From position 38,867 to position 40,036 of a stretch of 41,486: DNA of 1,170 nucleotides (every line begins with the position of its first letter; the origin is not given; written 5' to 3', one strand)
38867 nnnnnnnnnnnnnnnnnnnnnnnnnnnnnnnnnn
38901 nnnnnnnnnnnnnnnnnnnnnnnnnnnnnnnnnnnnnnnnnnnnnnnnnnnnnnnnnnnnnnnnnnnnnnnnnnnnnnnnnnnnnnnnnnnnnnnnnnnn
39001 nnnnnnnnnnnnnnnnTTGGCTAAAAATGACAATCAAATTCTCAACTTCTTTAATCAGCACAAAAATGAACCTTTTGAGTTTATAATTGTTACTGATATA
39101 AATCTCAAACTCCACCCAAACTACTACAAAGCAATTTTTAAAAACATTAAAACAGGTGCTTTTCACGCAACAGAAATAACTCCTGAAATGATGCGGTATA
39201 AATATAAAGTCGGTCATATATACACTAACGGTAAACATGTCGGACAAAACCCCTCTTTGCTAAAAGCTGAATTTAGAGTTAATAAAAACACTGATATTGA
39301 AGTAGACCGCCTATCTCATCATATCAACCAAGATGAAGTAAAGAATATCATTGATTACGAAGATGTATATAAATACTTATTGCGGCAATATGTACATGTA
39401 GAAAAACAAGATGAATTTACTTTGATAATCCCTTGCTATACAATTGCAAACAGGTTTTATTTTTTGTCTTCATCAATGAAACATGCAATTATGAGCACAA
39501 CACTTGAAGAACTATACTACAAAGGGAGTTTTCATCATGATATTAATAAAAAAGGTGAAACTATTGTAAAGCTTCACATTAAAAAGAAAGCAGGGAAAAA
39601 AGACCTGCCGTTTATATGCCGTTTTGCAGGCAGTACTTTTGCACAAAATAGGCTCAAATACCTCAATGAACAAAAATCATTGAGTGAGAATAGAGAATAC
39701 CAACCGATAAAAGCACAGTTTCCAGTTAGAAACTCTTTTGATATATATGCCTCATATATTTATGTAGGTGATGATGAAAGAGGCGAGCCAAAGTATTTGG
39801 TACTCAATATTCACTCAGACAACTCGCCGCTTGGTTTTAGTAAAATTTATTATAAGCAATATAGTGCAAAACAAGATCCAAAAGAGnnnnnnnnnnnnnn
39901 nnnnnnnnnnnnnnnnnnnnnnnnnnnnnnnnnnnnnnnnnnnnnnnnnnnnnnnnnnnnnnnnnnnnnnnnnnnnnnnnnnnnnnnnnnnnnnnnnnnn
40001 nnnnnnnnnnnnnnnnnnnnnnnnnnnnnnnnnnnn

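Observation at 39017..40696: TnsE-like protein in a non-canonical, apparently orphan position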

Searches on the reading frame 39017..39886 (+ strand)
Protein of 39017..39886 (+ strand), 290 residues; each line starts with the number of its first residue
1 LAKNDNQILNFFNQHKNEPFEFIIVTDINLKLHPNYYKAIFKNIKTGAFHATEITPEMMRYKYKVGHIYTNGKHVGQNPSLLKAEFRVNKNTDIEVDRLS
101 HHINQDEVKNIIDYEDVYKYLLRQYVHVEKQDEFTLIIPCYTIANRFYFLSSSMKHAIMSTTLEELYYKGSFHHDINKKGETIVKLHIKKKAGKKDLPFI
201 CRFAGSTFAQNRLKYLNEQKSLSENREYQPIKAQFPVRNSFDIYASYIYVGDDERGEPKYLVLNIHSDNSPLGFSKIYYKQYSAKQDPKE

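Call 91: predict_structure(alignment_id=A3)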
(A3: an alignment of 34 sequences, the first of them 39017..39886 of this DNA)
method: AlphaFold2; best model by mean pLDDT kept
length: 290 residues; sequences in the alignment: 34
mean_pLDDT: 90.2   pTM: 0.89
mean pLDDT of the five models: 90.2, 89.7, 89.3, 89.2, 88.7
residues with pLDDT >= 90: 198; 70-90: 80; 50-70: 9; < 50: 3
segments of 3 or more residues with pLDDT < 50: 1-3
pLDDT, mean of each block of 10 residues (from residue 1): 64 96 92 86 95 92 96 95 97 92 88 83 94 97 93 87 86 93 94 90 92 83 73 93 97 96 97 94 82
secondary structure, 60 per line:
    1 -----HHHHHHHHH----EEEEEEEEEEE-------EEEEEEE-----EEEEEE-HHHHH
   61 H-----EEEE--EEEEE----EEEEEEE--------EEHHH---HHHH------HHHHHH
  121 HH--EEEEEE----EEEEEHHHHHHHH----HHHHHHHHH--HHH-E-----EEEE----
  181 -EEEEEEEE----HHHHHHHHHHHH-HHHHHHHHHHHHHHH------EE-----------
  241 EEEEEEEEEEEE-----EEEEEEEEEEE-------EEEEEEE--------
elements in order: H6-14 E19-29 E37-43 E49-54 H56-61 E67-70 E73-77 E82-88 H105-108 H115-122 E125-130 E135-139 H140-147 H152-160 E173-176 E182-189 H194-205 H207-221 E241-252 E258-268 E276-282

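Call 95: fold_search(model_id=the predicted structure, library=pdb)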
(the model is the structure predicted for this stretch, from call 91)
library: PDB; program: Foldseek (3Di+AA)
matches with E <= 10: 449; with E <= 0.001: 0
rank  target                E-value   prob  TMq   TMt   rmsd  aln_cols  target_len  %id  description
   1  8ip8_hb               1.9e-01  0.12  0.13  0.18  11.7       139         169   10  Wheat 80S ribosome stalled on AUG-Stop boron dependently (released 2024-02-21)
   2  7ypo_A                1.9e-01  0.05  0.16  0.15  21.0       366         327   11  Cryo-EM structure of baculovirus LEF-3 in complex with ssDNA (released 2023-01-25)
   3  7r4x_H                2.4e-01  0.08  0.13  0.18  12.4       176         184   11  Cryo-EM reconstruction of the human 40S ribosomal subunit - Full map (released 2023-02-22)
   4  1yby_B                2.8e-01  0.11  0.13  0.20  13.5       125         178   11  Conserved hypothetical protein Cth-95 from Clostridium thermocellum (released 2005-02-01)
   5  6zu5_SH0              2.8e-01  0.08  0.12  0.18  11.8       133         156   10  Structure of the Paranosema locustae ribosome in complex with Lso2 (released 2020-11-04)
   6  9f9u                  3.0e-01  0.08  0.09  0.15  12.2       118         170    8  Crystal structure of Saccharolobus solfataricus NusA2 (released 2024-10-02)
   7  4v6w_AH               3.6e-01  0.05  0.09  0.13  14.1       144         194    8  Structure of the D. melanogaster 80S ribosome (released 2014-07-09)
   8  9npx_G                4.1e-01  0.06  0.13  0.17  13.3       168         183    8  SARS-CoV-2 nsp1 bound to the Rhinolophus lepidus 40S ribosomal subunit (local refinement of the 40S body) (released 2025-06-11)
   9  4v8m_A4               4.1e-01  0.06  0.12  0.16  12.3       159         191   13  High-resolution cryo-electron microscopy structure of the Trypanosoma brucei ribosome (released 2014-07-09)
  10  5t2a_4                4.3e-01  0.03  0.11  0.12  14.9       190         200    8  CryoEM structure of the Leishmania donovani 80S ribosome at 2.9 Angstrom resolution (released 2017-01-25)
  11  8q7z_Ag               4.6e-01  0.04  0.09  0.12  13.8       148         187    9  Structure of the G. gallus 80S non-rotated ribosome (released 2024-08-28)
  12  7s01_C                4.9e-01  0.12  0.16  0.08  15.6       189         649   11  X-ray structure of the phage AR9 non-virion RNA polymerase holoenzyme in complex with a forked oligonucleotide contain (released 2022-07-06)
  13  9bkd_G                4.9e-01  0.05  0.12  0.17  14.7       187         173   10  The structure of human Pdcd4 bound to the 40S small ribosomal subunit (released 2024-09-04)
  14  7ur8                  5.8e-01  0.33  0.15  0.50   8.8        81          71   15  170_h_ob, a small beta-barrel de novo designed protein (released 2023-03-22)
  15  9spi_SH               5.8e-01  0.04  0.09  0.14  13.9       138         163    9  CRYO-EM STRUCTURE OF HUMAN 80S RIBOSOME WITH A/P/E-SITE TRNA AND MRNA CONTAINING URIDINE (released 2026-01-21)
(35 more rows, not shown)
